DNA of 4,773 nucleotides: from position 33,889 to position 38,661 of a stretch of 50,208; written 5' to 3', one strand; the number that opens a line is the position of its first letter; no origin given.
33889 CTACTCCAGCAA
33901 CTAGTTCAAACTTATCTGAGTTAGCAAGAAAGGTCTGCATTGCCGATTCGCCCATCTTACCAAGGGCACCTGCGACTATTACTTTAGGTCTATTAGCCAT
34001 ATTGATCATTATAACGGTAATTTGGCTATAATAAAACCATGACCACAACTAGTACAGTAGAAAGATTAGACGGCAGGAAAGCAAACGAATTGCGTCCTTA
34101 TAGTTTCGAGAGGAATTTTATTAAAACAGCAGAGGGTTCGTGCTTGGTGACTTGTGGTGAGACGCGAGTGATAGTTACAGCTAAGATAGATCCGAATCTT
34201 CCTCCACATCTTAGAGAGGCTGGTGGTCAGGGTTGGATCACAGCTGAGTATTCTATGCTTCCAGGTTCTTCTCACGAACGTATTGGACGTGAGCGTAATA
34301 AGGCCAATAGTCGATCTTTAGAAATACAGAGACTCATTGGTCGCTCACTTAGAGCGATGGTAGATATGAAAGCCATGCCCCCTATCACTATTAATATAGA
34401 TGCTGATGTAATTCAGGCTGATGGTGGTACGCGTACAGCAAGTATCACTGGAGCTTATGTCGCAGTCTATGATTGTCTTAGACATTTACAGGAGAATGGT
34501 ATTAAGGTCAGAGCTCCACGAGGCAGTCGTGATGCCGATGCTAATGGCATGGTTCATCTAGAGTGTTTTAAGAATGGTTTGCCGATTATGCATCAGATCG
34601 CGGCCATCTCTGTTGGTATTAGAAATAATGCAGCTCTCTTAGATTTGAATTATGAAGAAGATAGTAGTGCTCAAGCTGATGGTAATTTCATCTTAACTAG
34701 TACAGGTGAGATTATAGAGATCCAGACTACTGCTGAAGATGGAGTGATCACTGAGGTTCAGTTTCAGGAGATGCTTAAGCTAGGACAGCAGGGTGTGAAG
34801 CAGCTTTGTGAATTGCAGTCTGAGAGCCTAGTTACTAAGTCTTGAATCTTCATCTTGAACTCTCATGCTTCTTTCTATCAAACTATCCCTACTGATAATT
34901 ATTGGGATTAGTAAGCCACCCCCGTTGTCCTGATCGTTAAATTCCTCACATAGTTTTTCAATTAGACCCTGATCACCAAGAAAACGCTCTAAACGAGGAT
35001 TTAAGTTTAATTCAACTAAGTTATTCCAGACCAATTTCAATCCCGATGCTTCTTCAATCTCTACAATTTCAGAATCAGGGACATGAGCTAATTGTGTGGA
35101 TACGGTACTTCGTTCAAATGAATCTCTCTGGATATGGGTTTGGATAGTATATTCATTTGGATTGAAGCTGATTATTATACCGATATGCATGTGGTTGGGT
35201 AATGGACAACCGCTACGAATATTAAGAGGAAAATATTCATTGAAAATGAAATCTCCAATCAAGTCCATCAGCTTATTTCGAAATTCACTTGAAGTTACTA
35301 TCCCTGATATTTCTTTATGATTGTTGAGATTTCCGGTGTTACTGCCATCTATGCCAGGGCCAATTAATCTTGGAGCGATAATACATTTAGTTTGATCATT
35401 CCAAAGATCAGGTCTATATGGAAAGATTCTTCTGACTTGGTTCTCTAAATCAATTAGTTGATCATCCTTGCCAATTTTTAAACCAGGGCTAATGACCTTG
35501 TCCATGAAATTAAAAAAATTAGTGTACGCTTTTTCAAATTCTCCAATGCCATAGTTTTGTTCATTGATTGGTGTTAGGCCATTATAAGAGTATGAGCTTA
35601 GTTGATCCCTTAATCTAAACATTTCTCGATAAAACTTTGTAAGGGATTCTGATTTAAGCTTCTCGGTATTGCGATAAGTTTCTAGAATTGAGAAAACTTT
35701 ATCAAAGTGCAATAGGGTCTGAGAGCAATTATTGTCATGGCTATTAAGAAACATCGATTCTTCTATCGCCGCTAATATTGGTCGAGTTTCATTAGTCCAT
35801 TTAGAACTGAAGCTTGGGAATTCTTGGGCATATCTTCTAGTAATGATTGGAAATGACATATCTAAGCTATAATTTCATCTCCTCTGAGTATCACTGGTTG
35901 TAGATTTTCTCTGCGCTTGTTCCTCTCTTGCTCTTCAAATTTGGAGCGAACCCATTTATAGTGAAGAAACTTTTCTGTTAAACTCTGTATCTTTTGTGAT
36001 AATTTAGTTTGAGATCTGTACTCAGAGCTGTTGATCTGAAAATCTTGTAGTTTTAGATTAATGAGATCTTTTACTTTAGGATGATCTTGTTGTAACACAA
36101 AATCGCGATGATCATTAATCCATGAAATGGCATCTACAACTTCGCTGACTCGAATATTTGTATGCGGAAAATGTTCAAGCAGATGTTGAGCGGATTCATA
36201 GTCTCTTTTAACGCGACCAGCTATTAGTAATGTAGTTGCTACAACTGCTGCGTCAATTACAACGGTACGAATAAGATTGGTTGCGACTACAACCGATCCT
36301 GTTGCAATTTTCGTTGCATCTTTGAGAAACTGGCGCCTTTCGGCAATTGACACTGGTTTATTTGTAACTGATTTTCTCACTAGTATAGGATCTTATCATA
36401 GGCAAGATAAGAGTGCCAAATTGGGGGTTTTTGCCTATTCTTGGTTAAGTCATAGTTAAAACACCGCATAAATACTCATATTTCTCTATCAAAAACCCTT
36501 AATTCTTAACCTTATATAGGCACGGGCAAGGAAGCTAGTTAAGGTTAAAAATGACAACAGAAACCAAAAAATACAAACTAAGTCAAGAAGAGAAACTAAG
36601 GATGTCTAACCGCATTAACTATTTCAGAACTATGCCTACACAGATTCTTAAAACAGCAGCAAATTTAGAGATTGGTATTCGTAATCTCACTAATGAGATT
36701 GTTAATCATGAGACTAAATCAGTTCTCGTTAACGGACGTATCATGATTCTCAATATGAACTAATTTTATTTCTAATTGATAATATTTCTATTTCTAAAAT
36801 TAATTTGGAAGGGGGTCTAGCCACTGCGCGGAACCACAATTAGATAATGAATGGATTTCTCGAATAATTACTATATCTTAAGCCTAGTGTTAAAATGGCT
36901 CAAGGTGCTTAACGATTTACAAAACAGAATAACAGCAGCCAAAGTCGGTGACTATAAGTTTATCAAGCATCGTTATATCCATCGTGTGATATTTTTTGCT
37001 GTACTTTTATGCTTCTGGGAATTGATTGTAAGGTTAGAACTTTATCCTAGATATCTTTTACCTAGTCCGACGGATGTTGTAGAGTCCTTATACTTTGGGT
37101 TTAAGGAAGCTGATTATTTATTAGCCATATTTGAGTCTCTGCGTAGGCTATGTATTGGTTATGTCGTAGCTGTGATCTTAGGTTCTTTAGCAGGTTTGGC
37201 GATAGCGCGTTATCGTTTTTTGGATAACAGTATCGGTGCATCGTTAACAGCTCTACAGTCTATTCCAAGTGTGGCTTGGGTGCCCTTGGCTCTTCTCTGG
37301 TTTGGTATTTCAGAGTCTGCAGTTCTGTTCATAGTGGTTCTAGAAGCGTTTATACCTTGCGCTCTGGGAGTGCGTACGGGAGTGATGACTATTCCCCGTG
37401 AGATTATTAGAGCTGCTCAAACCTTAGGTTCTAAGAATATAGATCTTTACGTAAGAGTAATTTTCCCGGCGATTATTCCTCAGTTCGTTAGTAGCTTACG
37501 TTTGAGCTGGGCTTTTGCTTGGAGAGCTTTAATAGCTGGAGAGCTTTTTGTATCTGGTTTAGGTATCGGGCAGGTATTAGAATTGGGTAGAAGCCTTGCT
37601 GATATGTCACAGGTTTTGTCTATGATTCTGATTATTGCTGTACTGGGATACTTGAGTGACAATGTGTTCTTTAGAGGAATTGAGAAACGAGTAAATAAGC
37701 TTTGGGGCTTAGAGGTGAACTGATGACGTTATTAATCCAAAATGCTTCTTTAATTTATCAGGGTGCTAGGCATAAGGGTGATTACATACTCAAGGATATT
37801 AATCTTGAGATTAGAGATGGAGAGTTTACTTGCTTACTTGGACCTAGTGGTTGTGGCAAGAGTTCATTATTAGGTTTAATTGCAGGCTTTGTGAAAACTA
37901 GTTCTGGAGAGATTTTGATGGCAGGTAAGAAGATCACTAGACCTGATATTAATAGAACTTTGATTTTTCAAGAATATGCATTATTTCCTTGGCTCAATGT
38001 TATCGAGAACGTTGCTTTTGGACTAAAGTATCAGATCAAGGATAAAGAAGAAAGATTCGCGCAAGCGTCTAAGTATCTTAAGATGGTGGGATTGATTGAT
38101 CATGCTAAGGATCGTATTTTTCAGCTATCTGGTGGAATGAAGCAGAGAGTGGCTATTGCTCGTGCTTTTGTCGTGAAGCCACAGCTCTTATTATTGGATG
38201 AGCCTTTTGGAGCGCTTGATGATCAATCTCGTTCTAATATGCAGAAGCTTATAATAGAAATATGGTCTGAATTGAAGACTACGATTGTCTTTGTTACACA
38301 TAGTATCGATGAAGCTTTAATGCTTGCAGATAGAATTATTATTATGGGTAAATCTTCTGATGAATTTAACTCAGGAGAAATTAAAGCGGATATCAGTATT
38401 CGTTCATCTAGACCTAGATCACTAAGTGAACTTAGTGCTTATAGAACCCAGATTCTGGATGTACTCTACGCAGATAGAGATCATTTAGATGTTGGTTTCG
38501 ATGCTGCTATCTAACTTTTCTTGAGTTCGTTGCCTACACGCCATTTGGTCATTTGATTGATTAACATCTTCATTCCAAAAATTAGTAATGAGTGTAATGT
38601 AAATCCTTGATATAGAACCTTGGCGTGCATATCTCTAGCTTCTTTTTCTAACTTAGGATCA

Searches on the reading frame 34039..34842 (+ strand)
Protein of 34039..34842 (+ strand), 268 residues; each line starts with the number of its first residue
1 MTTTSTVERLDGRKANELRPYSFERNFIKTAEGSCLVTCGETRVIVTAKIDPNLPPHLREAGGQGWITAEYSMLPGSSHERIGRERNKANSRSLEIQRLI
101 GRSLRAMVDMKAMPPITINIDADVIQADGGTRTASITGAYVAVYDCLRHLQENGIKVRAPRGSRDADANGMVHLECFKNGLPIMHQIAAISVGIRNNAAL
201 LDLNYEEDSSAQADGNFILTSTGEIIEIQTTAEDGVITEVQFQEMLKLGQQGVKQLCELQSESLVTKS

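Call 20: search_protein_families(library=pfam, proteins=[window:34039-34842:+], max_evalue=0.00001)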
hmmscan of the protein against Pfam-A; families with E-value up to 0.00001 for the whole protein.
window:34039-34842:+ (268 aa): 2 families
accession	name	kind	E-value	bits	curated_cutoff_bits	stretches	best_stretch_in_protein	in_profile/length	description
PF01138.27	RNase_PH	-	2.5e-27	96.3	25.5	1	17-146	1-127/130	3' exoribonuclease family, domain 1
PF03725.20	RNase_PH_C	-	6.1e-13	49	20.8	1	185-252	1-67/67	3' exoribonuclease family, domain 2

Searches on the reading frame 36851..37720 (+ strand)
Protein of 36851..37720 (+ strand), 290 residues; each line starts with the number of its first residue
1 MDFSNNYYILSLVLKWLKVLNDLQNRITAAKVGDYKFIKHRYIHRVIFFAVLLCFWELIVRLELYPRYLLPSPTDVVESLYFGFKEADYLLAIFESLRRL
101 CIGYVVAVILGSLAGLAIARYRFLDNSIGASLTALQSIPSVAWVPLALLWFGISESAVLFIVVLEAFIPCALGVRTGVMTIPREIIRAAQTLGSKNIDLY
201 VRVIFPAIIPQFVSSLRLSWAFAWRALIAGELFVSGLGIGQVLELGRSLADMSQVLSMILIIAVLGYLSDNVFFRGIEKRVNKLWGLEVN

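Call 20: search_protein_families(library=pfam, proteins=[window:36851-37720:+], max_evalue=0.00001)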
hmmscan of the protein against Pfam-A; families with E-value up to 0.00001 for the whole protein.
window:36851-37720:+ (290 aa): 1 family
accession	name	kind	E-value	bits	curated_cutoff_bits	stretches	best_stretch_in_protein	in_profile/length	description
PF00528.27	BPD_transp_1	-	4.1e-22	79.2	26.4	1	108-281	2-182/184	Binding-protein-dependent transport system inner membrane component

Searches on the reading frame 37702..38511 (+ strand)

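Call 20: search_protein_families(library=pfam, proteins=[window:37702-38511:+], max_evalue=0.00001)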
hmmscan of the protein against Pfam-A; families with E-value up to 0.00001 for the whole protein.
window:37702-38511:+ (270 aa): 3 families
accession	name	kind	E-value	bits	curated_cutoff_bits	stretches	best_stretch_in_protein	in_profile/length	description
PF00005.33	ABC_tran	-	6.9e-34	117.8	25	1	30-169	1-136/137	ABC transporter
PF13304.12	AAA_21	-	1.2e-06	29.3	27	0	105-201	186-299/304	AAA domain, putative AbiEii toxin, Type IV TA system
PF02463.25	SMC_N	-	1.3e-06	28.5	40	0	109-214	110-210/220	RecF/RecN/SMC N terminal domain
